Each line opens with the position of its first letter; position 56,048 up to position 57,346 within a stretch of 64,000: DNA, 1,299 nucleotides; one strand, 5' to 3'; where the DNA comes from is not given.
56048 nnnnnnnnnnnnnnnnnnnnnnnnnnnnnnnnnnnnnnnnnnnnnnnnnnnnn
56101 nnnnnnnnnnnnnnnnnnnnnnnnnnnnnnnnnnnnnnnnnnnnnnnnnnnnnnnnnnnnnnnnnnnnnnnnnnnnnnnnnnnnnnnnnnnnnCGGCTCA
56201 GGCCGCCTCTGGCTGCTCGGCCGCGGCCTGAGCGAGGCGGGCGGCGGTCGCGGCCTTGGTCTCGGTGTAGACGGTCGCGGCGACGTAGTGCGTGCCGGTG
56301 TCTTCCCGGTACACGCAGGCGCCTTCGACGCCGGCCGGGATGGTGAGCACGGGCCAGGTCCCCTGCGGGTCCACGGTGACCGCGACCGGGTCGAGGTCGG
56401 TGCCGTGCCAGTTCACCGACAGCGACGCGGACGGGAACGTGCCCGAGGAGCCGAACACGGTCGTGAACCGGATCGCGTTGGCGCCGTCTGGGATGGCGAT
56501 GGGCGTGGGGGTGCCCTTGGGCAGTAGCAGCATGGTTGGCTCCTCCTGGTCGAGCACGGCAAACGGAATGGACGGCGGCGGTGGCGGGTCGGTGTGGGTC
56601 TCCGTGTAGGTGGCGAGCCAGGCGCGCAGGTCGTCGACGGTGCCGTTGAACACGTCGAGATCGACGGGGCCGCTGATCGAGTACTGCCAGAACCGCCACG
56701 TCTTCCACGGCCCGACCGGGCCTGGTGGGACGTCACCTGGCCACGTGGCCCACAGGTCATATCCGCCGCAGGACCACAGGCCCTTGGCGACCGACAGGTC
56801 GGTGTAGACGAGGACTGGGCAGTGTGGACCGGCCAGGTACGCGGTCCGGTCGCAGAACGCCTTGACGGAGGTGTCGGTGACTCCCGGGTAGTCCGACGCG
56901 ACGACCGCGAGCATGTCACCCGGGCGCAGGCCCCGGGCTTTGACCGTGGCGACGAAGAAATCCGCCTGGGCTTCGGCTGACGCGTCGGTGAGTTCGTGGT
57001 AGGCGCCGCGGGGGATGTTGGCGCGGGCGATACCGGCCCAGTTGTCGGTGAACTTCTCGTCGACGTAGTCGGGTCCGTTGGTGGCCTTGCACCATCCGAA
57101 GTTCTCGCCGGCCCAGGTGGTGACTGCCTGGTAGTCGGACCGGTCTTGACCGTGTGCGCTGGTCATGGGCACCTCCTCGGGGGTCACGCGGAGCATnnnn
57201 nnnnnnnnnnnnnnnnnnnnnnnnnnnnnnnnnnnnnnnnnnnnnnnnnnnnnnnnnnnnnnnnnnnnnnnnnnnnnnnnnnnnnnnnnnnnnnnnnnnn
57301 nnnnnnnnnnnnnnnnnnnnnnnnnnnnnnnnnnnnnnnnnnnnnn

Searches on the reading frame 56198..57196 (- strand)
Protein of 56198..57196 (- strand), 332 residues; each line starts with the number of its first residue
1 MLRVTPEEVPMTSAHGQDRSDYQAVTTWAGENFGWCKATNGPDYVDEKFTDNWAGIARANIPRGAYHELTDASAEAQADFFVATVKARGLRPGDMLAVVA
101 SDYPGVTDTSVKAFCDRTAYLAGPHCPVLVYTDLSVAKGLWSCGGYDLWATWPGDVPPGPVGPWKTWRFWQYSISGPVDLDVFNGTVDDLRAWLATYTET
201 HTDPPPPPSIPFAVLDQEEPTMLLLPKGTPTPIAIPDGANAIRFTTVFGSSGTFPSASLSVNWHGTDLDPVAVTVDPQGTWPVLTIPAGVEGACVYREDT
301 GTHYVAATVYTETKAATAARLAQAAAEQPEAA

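Call 48: search_protein_families(library=phrogs, proteins=[window:56198-57196:-], max_evalue=0.001)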
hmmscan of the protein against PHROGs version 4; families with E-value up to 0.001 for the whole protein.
window:56198-57196:- (332 aa): 4 families
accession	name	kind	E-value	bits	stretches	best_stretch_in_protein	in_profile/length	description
phrog_291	-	lysis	2.2e-18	67.3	1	13-270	112-346/509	endolysin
phrog_6219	-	lysis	8.6e-08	33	1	29-178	22-174/326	endolysin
phrog_6745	-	lysis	2.5e-05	24.3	1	20-93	16-89/396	endolysin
phrog_23704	-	unknown function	0.00034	21.9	1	166-200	92-133/134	-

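Call 81: search_dna_similar(query=window:56198-57196:-, collection=phages, mode=protein, max_rows=8, max_evalue=0.001)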
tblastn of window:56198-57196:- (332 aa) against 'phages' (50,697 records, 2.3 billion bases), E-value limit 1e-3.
Records with a match: 11; places in all: 11; records where one place covers at least 80% of the query: 0.
Best place of each record, by identity: <60% 11.
By first word of the organism name: Rhizobium 4; Bacteriophage 3; Geobacillus 3; Paenibacillus 1.
By host as written in the record: - 3; Rhizobium phaseoli N831 2; Geobacillus stearothermophilus 2184 2; Paenibacillus polymyxa CCM 7400 1; Rhizobium etli T3_14 1; Rhizobium phaseoli N931 1; Geobacillus thermodenitrificans 1.
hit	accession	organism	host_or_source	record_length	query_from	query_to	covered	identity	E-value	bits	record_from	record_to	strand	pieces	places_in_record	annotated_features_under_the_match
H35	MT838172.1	Bacteriophage sp.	human fecal samples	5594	13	190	54%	31.3%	1e-13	77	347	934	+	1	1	record has no annotation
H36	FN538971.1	Paenibacillus phage phiBP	Paenibacillus polymyxa CCM 7400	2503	3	191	57%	28.6%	3e-10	67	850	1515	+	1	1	putative glycoside hydrolase | putative phage lysis holin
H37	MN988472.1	Rhizobium phage RHph_TM3_14A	Rhizobium etli T3_14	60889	6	196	58%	27.1%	2e-4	49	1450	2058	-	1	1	glycoside hydrolase family 25 protein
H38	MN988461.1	Rhizobium phage RHph_TM27A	Rhizobium phaseoli N831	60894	6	196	58%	27.1%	2e-4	49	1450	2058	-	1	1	glycoside hydrolase family 25 protein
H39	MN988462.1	Rhizobium phage RHph_TM27B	Rhizobium phaseoli N831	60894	6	196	58%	27.1%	2e-4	49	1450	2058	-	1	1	glycoside hydrolase family 25 protein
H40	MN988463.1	Rhizobium phage RHph_TM29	Rhizobium phaseoli N931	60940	6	196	58%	27.1%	2e-4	49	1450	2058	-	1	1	glycoside hydrolase family 25 protein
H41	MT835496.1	Bacteriophage sp.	human fecal samples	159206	15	181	50%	29.5%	1e-3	47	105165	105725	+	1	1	record has no annotation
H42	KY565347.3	Geobacillus phage TP-84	Geobacillus stearothermophilus 2184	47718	14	183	51%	27.6%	5e-5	51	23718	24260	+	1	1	endolysin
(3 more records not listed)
